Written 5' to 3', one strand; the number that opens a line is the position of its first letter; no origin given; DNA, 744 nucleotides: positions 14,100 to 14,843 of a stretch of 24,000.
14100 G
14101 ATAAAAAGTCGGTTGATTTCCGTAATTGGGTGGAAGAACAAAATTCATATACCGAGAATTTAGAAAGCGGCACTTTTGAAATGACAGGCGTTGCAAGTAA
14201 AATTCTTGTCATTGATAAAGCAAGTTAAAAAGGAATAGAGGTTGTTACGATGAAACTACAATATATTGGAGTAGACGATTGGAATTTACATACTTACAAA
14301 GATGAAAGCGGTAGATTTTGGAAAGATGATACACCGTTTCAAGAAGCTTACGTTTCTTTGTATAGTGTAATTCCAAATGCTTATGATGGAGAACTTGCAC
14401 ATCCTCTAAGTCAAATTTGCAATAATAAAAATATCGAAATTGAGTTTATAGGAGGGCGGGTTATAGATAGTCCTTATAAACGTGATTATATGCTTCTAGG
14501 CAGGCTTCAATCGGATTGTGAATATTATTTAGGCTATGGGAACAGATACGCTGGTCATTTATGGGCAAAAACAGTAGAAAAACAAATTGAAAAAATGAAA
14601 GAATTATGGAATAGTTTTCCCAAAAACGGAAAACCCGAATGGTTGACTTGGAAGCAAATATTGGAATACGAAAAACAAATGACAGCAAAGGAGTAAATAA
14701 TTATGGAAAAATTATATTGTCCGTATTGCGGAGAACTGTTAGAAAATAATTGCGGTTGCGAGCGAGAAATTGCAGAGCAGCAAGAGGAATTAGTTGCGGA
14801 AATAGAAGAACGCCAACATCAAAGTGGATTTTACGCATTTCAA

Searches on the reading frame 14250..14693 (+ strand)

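Call 91: search_protein_families(library=phrogs, proteins=[window:14250-14693:+], max_evalue=0.001)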
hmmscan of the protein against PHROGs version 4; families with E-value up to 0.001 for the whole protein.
window:14250-14693:+ (148 aa): 1 family
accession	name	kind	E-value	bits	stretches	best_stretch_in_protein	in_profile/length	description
phrog_15551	-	unknown function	5.7e-28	98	1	65-145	6-82/84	-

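Call 92: search_protein_families(library=pfam, proteins=[window:14250-14693:+], max_evalue=0.001)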
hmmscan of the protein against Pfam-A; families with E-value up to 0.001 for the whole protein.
window:14250-14693:+ (148 aa): 1 family
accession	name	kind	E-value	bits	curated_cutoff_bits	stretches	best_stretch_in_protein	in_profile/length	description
PF18824.6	LPD11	-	3.6e-34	117.1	27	1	77-144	2-69/69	Large polyvalent protein-associated domain 11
